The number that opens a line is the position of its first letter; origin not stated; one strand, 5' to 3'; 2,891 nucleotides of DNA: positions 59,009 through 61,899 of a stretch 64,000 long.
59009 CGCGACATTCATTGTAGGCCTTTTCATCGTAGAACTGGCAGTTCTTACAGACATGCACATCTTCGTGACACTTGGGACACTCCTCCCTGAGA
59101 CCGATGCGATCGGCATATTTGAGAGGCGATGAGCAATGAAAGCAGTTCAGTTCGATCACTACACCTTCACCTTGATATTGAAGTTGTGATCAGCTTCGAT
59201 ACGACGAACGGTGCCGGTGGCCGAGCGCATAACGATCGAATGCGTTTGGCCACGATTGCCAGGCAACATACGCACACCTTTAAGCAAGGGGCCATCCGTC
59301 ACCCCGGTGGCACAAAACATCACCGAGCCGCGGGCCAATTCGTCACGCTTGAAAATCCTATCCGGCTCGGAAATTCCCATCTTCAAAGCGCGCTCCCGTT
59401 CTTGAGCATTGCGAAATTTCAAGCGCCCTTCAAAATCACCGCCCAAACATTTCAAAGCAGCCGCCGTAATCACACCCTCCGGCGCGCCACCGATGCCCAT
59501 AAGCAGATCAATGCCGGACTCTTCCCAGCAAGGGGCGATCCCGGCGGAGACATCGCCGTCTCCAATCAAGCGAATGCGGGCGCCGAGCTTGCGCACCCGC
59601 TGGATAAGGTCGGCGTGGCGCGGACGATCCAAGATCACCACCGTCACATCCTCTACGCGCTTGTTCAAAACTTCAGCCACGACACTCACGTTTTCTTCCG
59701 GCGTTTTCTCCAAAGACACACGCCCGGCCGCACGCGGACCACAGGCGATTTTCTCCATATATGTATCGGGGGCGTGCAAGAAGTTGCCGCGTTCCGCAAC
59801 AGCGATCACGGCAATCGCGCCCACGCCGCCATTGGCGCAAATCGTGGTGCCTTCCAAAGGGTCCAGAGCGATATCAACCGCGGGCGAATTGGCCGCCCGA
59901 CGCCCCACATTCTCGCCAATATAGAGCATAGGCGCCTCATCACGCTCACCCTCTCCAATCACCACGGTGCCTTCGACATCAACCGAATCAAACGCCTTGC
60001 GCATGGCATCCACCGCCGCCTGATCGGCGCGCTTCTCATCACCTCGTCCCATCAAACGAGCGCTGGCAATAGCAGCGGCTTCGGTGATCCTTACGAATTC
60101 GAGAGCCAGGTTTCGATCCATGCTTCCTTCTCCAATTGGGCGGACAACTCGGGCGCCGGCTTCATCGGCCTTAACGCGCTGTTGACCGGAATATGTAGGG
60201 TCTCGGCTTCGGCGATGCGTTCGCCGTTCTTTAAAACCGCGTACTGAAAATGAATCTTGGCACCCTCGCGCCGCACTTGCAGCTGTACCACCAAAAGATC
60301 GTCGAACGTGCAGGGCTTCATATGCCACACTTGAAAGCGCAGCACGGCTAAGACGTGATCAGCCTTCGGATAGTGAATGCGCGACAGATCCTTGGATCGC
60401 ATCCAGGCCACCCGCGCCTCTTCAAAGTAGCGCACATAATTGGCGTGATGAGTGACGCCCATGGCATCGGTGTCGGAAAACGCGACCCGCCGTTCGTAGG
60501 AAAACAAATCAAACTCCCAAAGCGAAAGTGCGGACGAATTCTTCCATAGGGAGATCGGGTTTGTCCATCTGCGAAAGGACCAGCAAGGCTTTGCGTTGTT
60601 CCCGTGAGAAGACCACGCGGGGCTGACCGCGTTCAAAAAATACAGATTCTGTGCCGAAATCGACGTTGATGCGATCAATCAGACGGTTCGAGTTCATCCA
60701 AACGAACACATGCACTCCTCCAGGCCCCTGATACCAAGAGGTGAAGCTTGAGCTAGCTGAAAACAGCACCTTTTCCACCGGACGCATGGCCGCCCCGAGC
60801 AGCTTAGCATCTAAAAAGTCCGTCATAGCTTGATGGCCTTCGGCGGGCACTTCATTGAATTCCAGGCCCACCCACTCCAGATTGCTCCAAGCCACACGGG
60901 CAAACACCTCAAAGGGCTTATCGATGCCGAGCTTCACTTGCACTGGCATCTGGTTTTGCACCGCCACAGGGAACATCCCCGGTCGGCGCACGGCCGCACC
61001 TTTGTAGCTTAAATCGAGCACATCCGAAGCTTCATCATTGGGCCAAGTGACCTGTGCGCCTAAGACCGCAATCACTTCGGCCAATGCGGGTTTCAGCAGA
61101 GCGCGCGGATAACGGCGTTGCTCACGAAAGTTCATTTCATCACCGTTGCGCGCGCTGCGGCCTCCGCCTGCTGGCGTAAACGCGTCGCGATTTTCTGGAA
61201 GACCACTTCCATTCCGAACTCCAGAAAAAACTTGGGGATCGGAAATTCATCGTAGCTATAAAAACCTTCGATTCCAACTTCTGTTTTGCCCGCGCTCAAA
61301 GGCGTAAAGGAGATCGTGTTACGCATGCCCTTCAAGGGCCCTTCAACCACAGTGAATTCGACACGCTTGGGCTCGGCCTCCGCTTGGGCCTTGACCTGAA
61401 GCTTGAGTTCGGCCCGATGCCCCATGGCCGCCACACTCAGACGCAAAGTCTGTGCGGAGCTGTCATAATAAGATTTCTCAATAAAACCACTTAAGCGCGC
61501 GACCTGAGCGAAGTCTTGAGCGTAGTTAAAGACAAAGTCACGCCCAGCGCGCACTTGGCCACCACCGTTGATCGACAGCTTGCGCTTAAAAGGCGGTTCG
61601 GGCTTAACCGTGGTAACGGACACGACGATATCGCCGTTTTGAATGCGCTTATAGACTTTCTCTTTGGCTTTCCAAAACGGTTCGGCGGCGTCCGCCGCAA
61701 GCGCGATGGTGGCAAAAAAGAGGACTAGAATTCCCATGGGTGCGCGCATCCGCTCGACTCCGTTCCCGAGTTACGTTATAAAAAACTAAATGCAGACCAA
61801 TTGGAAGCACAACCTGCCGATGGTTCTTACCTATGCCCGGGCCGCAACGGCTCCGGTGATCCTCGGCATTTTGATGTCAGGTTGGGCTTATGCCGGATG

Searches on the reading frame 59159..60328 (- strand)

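Call 21: search_protein_families(library=pfam, proteins=[window:59159-60328:-], max_evalue=0.001)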
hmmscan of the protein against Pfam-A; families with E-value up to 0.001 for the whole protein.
window:59159-60328:- (389 aa): 1 family
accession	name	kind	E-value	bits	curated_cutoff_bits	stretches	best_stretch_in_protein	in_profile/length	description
PF03320.18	FBPase_glpX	-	4.6e-138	459.7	27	1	72-381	1-307/307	Bacterial fructose-1,6-bisphosphatase, glpX-encoded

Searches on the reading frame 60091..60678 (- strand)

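Call 21: search_protein_families(library=pfam, proteins=[window:60091-60678:-], max_evalue=0.001)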
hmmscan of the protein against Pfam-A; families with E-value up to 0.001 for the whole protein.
window:60091-60678:- (195 aa): 2 families
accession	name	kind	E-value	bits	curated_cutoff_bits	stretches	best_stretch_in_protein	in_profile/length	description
PF13279.12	4HBT_2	-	1.8e-12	48.2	25.5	1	65-177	1-117/122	Thioesterase-like superfamily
PF03061.28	4HBT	-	1.1e-09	38.9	20.6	1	73-144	1-65/79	Thioesterase superfamily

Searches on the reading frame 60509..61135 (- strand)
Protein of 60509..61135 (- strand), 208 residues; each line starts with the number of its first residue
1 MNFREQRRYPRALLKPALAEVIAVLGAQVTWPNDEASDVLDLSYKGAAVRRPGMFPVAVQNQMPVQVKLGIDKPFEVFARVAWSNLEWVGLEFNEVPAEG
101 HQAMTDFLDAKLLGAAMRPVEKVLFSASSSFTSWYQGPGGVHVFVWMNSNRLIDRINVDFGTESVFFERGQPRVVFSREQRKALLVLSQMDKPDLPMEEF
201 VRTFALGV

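Call 21: search_protein_families(library=pfam, proteins=[window:60509-61135:-], max_evalue=0.001)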
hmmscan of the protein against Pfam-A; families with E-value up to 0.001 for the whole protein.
window:60509-61135:- (208 aa): 1 family
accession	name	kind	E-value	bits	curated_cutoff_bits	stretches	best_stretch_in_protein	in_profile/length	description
PF07238.19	PilZ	-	4.1e-06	27.5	22.5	1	5-108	1-100/102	PilZ domain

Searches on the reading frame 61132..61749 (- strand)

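Call 21: search_protein_families(library=pfam, proteins=[window:61132-61749:-], max_evalue=0.001)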
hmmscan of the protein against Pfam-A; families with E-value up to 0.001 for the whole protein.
window:61132-61749:- (205 aa): 2 families
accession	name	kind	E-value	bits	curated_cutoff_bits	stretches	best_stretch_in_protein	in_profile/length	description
PF10604.15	Polyketide_cyc2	-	3.9e-07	30.9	27.4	1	69-196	13-142/142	Polyketide cyclase / dehydrase and lipid transport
PF03364.25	Polyketide_cyc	-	1.3e-05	25.9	23.4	1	71-191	6-125/126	Polyketide cyclase / dehydrase and lipid transport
